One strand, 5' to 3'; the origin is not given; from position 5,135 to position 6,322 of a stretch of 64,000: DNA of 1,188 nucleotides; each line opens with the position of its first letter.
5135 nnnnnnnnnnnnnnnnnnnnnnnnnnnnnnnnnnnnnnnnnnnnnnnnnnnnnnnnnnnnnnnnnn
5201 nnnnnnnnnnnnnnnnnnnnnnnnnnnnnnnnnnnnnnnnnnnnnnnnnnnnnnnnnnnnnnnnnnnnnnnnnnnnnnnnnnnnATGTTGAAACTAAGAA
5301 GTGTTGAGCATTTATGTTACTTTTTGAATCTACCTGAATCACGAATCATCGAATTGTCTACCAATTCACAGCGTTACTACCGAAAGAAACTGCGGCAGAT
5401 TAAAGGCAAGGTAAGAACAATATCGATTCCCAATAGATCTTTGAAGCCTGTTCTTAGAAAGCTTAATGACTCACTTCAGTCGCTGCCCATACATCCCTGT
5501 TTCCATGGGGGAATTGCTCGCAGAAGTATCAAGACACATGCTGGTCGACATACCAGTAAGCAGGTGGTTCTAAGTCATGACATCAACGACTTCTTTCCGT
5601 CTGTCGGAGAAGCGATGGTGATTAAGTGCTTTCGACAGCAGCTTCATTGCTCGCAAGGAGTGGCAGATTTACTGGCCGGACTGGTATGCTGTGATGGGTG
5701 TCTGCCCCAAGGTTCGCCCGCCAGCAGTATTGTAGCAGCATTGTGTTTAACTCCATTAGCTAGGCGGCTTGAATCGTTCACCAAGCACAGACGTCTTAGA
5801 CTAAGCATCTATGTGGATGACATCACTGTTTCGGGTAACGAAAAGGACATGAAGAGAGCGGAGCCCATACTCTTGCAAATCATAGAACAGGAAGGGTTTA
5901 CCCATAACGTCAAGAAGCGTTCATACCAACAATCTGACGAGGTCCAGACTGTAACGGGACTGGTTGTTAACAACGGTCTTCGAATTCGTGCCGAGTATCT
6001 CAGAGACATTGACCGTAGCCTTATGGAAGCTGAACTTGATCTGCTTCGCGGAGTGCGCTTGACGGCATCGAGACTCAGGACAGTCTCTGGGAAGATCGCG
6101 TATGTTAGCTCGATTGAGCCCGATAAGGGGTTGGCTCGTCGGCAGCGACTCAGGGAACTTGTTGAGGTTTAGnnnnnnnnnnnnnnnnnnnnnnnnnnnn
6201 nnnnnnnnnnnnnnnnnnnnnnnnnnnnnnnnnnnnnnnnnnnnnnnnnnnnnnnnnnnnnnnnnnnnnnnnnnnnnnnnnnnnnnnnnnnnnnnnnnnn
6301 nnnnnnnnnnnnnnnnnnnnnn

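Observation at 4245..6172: Retron with a type VI-like architecture in a probable FCB/Zixibacteria host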

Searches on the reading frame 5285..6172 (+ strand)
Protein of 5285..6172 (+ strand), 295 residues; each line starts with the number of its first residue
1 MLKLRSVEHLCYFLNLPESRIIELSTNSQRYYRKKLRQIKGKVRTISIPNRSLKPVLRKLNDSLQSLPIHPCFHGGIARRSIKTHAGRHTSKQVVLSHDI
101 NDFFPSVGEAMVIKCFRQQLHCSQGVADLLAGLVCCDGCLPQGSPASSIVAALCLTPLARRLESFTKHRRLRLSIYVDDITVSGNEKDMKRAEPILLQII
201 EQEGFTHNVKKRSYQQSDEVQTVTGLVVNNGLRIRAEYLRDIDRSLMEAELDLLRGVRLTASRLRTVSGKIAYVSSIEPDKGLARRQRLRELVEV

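Call 3: search_protein_families(library=pfam, proteins=[window:5285-6172:+], max_evalue=0.1)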
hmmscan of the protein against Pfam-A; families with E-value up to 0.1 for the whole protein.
window:5285-6172:+ (295 aa): 2 families
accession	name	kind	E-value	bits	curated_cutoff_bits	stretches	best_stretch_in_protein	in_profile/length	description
PF00078.32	RVT_1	-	3.7e-15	56.6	29.6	1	36-220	5-198/205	Reverse transcriptase (RNA-dependent DNA polymerase)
PF15619.11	Lebercilin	-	0.0036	17.3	34.3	0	238-293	71-126/193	Ciliary protein causing Leber congenital amaurosis disease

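Call 4: search_protein_families(library=padloc, proteins=[window:5285-6172:+], max_evalue=0.1)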
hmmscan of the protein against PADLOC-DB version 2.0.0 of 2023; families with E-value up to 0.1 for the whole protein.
window:5285-6172:+ (295 aa): 56 families (the best 25 are shown)
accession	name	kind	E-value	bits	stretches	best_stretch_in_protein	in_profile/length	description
PDLC02952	RT_VI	-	2.1e-61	205.7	1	3-281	5-275/279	-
PDLC02946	RT_III-A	-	5.4e-53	178.3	1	7-291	37-326/330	-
PDLC02960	RT-Protease_XI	-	6.6e-52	175.1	1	3-250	5-264/506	single gene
PDLC02959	RT-Protease_XI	-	1.2e-51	174.2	1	3-250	7-267/510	single gene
PDLC02962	RT-TIR_XII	-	3.5e-49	166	1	2-252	12-275/478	single gene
PDLC02961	RT-TIR_XII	-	1.3e-48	164.1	1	2-252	12-277/475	single gene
PDLC02943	RT_III-A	-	4.9e-48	161.7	1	7-287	25-311/322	-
PDLC02941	RT_II-A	-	1.5e-47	160.3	1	3-281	12-285/309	-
PDLC02942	RT_III-A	-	5.7e-46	155.2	1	7-279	45-322/341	-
PDLC02968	RT-Toprim_I-C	-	6.3e-46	155.3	1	23-246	16-245/529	single gene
PDLC02965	RT-Toprim_I-C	-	7.1e-46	155.2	1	23-246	16-245/529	single gene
PDLC02956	RT_XIII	-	7.5e-46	155.1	1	27-293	141-424/469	-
PDLC03740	RT_outgroup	-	5.1e-44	149.1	1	28-293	120-402/407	retron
PDLC03739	RT_Ec107-like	-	5.3e-44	148.8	1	16-282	21-295/307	retron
PDLC02955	RT_X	-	1.1e-43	147.6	1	14-278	7-269/272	-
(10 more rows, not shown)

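Call 5: search_protein_families(library=ncbifam, proteins=[window:5285-6172:+], max_evalue=0.1)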
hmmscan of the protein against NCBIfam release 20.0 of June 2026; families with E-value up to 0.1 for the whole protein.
window:5285-6172:+ (295 aa): 6 families
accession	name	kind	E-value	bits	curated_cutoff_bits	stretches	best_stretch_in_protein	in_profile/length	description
NF038233.2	retron_St85_RT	exception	3.2e-45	154.6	235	1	9-280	2-279/289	retron St85 family RNA-directed DNA polymerase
NF038237.1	retron_Ec67_fus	exception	8.8e-40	136.7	450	1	27-242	33-275/572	retron Ec67 family RNA-directed DNA polymerase/endonuclease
NF042941.1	Retron_TIR_antiphage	equivalog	5.2e-38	131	600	1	6-253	1-269/464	TIR domain-containing anti-phage reverse transcriptase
TIGR04416.1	group_II_RT_mat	equivalog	1.8e-06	27.3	300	1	88-211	120-248/353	group II intron reverse transcriptase/maturase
NF041747.1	Drt3a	equivalog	7.4e-06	25.5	200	1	50-216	69-239/412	antiviral reverse transcriptase Drt3a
NF041746.1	Drt2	equivalog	0.0012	18.1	390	1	140-217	224-301/416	antiviral reverse transcriptase Drt2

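Call 20: find_homologous_proteins(query=window:5285-6172:+, max_evalue=1e-10)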
Query window:5285-6172:+ (295 aa): 49 proteins with E <= 1e-10 among 2376 candidates.
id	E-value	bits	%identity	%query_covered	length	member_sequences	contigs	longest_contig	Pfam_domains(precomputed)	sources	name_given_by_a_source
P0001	1.3e-189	646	100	100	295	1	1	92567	PF00078.33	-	-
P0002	1.7e-46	177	36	99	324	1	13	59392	PF00078.33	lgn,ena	-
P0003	2.0e-45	174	37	99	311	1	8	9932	PF00078.33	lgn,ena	-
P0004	3.8e-44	169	35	100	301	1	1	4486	PF00078.33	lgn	-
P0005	6.2e-44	169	40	94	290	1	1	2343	PF00078.33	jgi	jgi:hypothetical protein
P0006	1.2e-43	168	36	96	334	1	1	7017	PF00078.33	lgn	-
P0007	3.2e-43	166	38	97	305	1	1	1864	PF00078.33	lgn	-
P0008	5.8e-43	166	35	98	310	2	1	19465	PF00078.33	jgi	jgi:RNA-directed DNA polymerase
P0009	3.1e-42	163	35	100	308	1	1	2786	PF00078.33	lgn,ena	-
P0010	8.1e-42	162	35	98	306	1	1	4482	PF00078.33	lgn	-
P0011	1.1e-41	161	34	98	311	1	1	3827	PF00078.33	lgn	-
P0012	1.2e-41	161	35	99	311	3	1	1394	PF00078.33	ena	-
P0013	1.8e-41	161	35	94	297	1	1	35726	PF00078.33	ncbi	-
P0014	9.4e-41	158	35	94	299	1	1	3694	PF00078.33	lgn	-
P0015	5.6e-40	156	35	94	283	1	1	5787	PF00078.33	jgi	jgi:RNA-directed DNA polymerase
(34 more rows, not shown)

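Call 22: find_encoding_contigs(protein=P0002, flank=3000, max_places=2)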
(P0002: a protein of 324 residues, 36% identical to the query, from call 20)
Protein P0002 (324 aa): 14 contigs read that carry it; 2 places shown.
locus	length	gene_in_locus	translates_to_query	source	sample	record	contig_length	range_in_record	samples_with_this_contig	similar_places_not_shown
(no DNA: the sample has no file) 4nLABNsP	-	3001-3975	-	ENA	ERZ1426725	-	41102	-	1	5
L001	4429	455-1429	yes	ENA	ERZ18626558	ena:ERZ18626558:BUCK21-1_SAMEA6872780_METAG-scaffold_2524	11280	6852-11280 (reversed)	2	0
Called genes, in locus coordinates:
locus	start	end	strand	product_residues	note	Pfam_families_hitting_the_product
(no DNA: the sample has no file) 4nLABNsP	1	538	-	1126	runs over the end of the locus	PF04851:ResIII, PF00176:SNF2-rel_dom, PF00271:Helicase_C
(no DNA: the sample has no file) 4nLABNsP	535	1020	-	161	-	-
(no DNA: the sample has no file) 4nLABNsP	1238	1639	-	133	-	-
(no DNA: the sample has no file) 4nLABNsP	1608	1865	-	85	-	PF00782:DSPc (weak)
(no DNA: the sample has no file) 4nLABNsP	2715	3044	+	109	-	PF12844:HTH_19, PF13560:HTH_31, PF01381:HTH_3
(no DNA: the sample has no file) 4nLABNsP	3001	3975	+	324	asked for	PF00078:RVT_1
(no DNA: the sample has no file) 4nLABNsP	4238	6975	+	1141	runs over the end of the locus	PF13482:RNase_H_2, PF13086:AAA_11 (weak), PF13245:AAA_19 (weak), PF13604:AAA_30, PF13087:AAA_12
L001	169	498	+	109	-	PF12844:HTH_19, PF13560:HTH_31, PF01381:HTH_3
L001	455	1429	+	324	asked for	PF00078:RVT_1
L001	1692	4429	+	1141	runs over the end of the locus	PF13482:RNase_H_2, PF13086:AAA_11 (weak), PF13245:AAA_19 (weak), PF13604:AAA_30, PF13087:AAA_12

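Call 23: find_encoding_contigs(protein=P0003, flank=3000, max_places=2)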
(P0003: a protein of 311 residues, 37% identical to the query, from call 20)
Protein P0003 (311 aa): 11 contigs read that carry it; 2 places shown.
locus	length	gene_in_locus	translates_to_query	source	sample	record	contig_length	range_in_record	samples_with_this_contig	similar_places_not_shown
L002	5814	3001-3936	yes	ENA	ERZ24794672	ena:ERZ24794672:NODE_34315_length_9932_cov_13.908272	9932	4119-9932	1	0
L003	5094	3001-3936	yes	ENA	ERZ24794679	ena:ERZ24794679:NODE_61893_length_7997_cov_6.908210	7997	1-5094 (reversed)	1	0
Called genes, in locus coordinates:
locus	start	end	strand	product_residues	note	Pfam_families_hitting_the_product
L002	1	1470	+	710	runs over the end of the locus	PF00580:UvrD-helicase, PF13245:AAA_19 (weak), PF13604:AAA_30 (faint), PF13361:UvrD_C, PF13538:UvrD_C_2 (faint)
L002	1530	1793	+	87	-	-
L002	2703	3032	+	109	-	PF13560:HTH_31, PF01381:HTH_3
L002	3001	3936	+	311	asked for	PF00078:RVT_1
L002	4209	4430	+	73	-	-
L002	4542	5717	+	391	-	PF14306:PUA_2, PF01747:ATP-sulfurylase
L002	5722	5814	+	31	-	?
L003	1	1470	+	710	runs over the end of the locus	PF00580:UvrD-helicase, PF13245:AAA_19 (weak), PF13604:AAA_30 (faint), PF13361:UvrD_C, PF13538:UvrD_C_2 (faint)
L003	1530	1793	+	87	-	-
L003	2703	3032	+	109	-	PF13560:HTH_31, PF01381:HTH_3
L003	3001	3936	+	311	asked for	PF00078:RVT_1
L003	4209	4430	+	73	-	-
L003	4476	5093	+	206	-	?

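Call 24: find_encoding_contigs(protein=P0008, flank=3000, max_places=1)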
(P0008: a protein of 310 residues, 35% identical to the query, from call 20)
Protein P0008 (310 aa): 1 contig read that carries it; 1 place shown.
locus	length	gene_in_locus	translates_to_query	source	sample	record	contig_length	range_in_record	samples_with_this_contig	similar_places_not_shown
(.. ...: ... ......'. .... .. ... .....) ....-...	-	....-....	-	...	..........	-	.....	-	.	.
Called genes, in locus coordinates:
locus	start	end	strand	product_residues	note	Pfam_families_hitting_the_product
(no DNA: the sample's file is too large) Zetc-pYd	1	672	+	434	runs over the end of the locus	-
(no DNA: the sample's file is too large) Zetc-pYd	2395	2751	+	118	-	-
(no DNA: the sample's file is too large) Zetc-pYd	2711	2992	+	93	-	PF12844:HTH_19 (weak), PF13560:HTH_31 (weak), PF01381:HTH_3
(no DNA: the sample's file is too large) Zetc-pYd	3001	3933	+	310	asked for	PF00078:RVT_1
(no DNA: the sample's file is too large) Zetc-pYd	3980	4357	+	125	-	PF08937:ThsB_TIR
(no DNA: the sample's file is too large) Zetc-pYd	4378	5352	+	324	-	PF00656:Peptidase_C14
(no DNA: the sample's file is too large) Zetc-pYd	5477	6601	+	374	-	PF16289:PIN_12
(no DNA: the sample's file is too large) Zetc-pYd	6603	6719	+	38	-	-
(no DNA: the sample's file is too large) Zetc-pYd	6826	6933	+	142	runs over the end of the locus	PF08937:ThsB_TIR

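Call 25: find_encoding_contigs(protein=P0013, flank=3000, max_places=1)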
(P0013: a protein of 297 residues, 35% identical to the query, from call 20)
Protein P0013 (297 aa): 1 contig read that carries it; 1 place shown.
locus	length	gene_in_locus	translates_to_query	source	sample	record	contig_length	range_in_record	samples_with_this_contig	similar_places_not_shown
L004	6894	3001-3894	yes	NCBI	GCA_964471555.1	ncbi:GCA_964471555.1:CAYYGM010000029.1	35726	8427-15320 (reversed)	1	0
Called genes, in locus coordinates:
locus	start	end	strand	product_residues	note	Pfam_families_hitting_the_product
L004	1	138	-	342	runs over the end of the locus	PF15887:Peptidase_Mx (weak)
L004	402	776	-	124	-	-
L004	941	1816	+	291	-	PF01346:FKBP_N, PF00254:FKBP_C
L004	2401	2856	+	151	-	-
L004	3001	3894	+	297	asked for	PF00078:RVT_1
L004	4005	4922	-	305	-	PF06439:3keto-disac_hyd (weak), PF00722:Glyco_hydro_16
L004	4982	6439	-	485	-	PF00884:Sulfatase, PF01663:Phosphodiest (faint), PF16347:SGSH_C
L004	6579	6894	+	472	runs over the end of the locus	-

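Call 56: find_encoding_contigs(protein=P0006, flank=1800, max_places=1)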
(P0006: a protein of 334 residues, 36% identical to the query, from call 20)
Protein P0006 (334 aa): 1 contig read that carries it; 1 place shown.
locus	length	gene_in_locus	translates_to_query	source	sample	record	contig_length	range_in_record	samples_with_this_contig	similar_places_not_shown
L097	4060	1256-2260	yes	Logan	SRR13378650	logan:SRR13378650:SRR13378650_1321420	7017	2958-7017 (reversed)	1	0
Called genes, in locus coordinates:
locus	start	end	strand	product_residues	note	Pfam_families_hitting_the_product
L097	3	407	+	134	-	?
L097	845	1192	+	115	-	-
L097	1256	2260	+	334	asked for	PF00078:RVT_1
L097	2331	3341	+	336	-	PF01555:N6_N4_Mtase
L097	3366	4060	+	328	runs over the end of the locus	PF20296:MTaX1, PF13391:HNH_2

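Call 57: find_encoding_contigs(protein=P0004, flank=1800, max_places=1)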
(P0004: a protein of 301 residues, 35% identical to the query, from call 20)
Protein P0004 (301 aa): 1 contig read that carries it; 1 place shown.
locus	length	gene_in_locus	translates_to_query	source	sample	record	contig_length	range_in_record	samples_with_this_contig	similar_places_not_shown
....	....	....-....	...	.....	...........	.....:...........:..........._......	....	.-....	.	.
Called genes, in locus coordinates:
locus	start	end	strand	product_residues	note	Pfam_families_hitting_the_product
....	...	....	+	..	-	-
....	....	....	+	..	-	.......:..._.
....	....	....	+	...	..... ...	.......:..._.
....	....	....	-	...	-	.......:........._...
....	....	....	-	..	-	-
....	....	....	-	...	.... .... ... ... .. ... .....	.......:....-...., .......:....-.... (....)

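Call 58: find_encoding_contigs(protein=P0010, flank=1800, max_places=1)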
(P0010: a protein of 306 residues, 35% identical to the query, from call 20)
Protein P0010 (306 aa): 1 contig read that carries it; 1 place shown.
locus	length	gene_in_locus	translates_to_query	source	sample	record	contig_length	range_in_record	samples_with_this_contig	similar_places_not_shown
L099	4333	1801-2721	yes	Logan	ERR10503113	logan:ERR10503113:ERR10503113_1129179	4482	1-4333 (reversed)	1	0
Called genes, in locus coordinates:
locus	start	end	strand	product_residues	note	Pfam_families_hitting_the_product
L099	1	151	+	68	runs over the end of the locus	-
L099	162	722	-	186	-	PF00239:Resolvase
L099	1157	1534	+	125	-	-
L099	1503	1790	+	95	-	PF13560:HTH_31 (weak), PF01381:HTH_3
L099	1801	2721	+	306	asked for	PF00078:RVT_1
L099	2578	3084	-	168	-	-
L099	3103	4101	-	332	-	-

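Call 59: find_encoding_contigs(protein=P0011, flank=1800, max_places=1)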
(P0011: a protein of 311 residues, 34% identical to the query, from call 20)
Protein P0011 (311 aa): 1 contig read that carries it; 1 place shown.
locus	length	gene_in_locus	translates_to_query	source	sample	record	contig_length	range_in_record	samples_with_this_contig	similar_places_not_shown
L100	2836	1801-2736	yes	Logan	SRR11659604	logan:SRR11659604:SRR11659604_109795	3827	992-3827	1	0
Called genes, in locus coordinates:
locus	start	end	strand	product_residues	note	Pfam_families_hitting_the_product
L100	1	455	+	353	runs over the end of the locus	-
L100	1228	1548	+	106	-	-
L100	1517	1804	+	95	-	PF12844:HTH_19 (weak), PF13560:HTH_31, PF01381:HTH_3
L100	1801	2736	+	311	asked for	PF00078:RVT_1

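Call 74: search_protein_families(library=padloc, alignment_id=A1, max_evalue=1e-20)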
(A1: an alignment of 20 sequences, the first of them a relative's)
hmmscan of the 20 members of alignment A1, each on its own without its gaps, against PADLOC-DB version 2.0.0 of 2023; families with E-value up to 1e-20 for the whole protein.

A. member 1, P0001 (295 aa): 31 families (the best 25 are shown)
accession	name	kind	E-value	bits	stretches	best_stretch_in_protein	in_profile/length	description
PDLC02952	RT_VI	-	2.1e-61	205.7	1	3-281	5-275/279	-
PDLC02946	RT_III-A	-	5.4e-53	178.3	1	7-291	37-326/330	-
PDLC02960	RT-Protease_XI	-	6.6e-52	175.1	1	3-250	5-264/506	single gene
PDLC02959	RT-Protease_XI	-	1.2e-51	174.2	1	3-250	7-267/510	single gene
PDLC02962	RT-TIR_XII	-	3.5e-49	166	1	2-252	12-275/478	single gene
PDLC02961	RT-TIR_XII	-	1.3e-48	164.1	1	2-252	12-277/475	single gene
PDLC02943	RT_III-A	-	4.9e-48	161.7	1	7-287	25-311/322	-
PDLC02941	RT_II-A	-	1.5e-47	160.3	1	3-281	12-285/309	-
PDLC02942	RT_III-A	-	5.7e-46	155.2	1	7-279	45-322/341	-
PDLC02968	RT-Toprim_I-C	-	6.3e-46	155.3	1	23-246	16-245/529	single gene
PDLC02965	RT-Toprim_I-C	-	7.1e-46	155.2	1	23-246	16-245/529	single gene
PDLC02956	RT_XIII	-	7.5e-46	155.1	1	27-293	141-424/469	-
PDLC03740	RT_outgroup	-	5.1e-44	149.1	1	28-293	120-402/407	retron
PDLC03739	RT_Ec107-like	-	5.3e-44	148.8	1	16-282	21-295/307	retron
PDLC02955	RT_X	-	1.1e-43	147.6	1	14-278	7-269/272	-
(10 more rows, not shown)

B. families by the number of members that match (of 20 scanned): 34 families (the first 25 are shown)
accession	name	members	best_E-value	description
PDLC02952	RT_VI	20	5.3e-78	-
PDLC02946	RT_III-A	20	5.5e-74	-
PDLC02943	RT_III-A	20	9.9e-69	-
PDLC02942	RT_III-A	20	2.7e-66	-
PDLC02941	RT_II-A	20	4.5e-62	-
PDLC02960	RT-Protease_XI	20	5.2e-62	single gene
PDLC02959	RT-Protease_XI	20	1.2e-61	single gene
PDLC02955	RT_X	20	1.2e-61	-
PDLC02945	RT_III-A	20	4.9e-61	-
PDLC02956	RT_XIII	20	1.1e-60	-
PDLC03739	RT_Ec107-like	20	6.6e-59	retron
PDLC02940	RT_II-A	20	8.4e-59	-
PDLC02962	RT-TIR_XII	20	1.8e-56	single gene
PDLC02961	RT-TIR_XII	20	3.3e-56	single gene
PDLC02949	RT_other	20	3.7e-55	-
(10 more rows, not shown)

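Call 96: search_dna_similar(query=window:5285-6172:+, collection=plasmids, mode=protein, max_evalue=1e-15, max_rows=25)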
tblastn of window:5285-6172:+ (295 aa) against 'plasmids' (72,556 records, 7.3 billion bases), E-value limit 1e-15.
Records with a match: 82; places in all: 83; records where one place covers at least 80% of the query: 57.
Best place of each record, by identity: <60% 82.
By first word of the organism name: Enterococcus 16; Acinetobacter 11; Clostridium 8; Staphylococcus 6; Bacillus 3; Lactiplantibacillus 2; Bacteroides 2; Caballeronia 2; Chryseobacterium 2; Escherichia 2; and 27 more.
By predicted mobility (MOB-suite, as given by PLSDB): non-mobilizable 46; mobilizable 31; conjugative 5.
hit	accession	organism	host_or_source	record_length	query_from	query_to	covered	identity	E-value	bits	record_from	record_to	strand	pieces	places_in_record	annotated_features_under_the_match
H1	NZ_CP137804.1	Priestia megaterium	Bacillus megaterium assembly,Arshan ...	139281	8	282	93%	29.7%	8e-29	122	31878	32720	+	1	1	retron St85 family RNA-directed DNA polymerase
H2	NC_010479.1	Picosynechococcus sp. PCC 7002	-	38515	4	250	84%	31.8%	2e-26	115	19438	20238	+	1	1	reverse transcriptase domain-containing protein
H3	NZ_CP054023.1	Rhizobium indicum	Pisum sativum l. (pea),Pure culture,Pea ...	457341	30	295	90%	29.6%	2e-21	101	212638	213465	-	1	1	retron Ec67 family RNA-directed DNA polymerase/endonuclease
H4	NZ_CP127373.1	Bacillus arachidis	bacterial isolate,rhizosphere soil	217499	4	254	85%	31.1%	7e-26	114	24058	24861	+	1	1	reverse transcriptase domain-containing protein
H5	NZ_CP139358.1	Acinetobacter pittii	Agalychnis callidryas,cell culture,skin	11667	1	278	94%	27.9%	1e-20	99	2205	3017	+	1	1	reverse transcriptase family protein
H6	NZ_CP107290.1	Acinetobacter pittii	Homo sapiens,sputum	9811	1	285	97%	27.1%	7e-22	102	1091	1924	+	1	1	reverse transcriptase family protein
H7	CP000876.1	Herpetosiphon aurantiacus DSM 785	-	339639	1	249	84%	30.7%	7e-24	108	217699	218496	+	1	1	RNA-directed DNA polymerase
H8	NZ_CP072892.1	Enterococcus hirae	stream/river surface water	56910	1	278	94%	27.5%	4e-21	100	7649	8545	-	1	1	retron Ec67 family RNA-directed DNA polymerase/endonuclease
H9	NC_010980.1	Enterococcus faecium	-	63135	1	278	94%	27.5%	4e-21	100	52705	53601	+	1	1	retron Ec67 family RNA-directed DNA polymerase/endonuclease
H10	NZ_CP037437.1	Lactiplantibacillus plantarum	Food,kimchi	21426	2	277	94%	27.6%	3e-21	100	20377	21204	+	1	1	reverse transcriptase domain-containing protein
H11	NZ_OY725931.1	Bacteroides finegoldii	-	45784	14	280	91%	28.6%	2e-19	96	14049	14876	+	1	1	reverse transcriptase family protein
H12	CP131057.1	Hyphomicrobiales bacterium UR115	tomato,bacteria,rhizosphere soil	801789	7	286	95%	27.1%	8e-22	102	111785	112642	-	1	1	none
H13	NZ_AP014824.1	Geminocystis sp. NIES-3709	-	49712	1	249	84%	30.3%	2e-23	107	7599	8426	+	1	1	reverse transcriptase domain-containing protein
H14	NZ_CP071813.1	Bacillus mycoides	cell culture,soil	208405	8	233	77%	33.3%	1e-22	104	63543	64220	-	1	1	retron St85 family RNA-directed DNA polymerase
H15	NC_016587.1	Azospirillum lipoferum 4B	-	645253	1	255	86%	29.5%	7e-18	91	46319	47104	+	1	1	reverse transcriptase family protein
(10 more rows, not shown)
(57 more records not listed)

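Call 97: get_annotated_region(hit=H11, flank=1800)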
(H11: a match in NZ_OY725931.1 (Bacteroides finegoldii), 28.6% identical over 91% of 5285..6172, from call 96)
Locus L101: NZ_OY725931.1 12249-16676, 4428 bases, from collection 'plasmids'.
description: Bacteroides finegoldii strain Bacteroides finegoldii TSDC17.2-1.1 plasmid 29, complete sequence
organism: Bacteroides finegoldii (NCBI taxid 338188)
taxonomy: Bacteria; Bacteroidota; Bacteroidia; Bacteroidales; Bacteroidaceae; Bacteroides; Bacteroides finegoldii
host: -; source: -; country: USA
typing (MOB-suite, as given by PLSDB): non-mobilizable
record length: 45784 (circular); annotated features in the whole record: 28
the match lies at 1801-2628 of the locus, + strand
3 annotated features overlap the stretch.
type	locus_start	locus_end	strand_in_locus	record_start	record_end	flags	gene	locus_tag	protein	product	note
CDS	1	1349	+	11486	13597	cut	-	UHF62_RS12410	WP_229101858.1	DUF5686 family protein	-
CDS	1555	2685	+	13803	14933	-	-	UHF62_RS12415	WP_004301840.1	reverse transcriptase family protein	-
CDS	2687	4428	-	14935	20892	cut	-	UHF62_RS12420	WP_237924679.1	DUF3320 domain-containing protein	-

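Call 98: get_annotated_region(hit=H5, flank=1800)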
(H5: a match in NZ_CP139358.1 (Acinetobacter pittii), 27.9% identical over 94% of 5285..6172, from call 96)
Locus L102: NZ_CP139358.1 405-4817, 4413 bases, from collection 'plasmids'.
description: Acinetobacter pittii strain A45P plasmid pApiA45Pb, complete sequence
organism: Acinetobacter pittii (NCBI taxid 48296)
taxonomy: Bacteria; Pseudomonadota; Gammaproteobacteria; Moraxellales; Moraxellaceae; Acinetobacter; Acinetobacter pittii
host: -; source: Agalychnis callidryas,cell culture,skin; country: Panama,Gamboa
typing (MOB-suite, as given by PLSDB): mobilizable; relaxase MOBQ
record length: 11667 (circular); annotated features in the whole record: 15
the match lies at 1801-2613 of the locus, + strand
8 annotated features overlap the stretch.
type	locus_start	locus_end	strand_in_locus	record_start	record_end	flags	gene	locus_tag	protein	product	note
CDS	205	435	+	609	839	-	vapB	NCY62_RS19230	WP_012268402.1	type II toxin-antitoxin system VapB family antitoxin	-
CDS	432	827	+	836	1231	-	-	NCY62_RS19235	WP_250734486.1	type II toxin-antitoxin system VapC family toxin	-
CDS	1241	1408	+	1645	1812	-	-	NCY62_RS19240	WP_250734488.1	hypothetical protein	-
CDS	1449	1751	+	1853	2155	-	-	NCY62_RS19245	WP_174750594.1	helix-turn-helix transcriptional regulator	-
CDS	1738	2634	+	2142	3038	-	-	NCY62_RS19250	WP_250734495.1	reverse transcriptase family protein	-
CDS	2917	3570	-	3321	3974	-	-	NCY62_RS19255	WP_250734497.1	DUF3800 domain-containing protein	-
CDS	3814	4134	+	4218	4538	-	-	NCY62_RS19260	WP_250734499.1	hypothetical protein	-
CDS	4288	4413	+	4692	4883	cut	-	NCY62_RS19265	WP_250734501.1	hypothetical protein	-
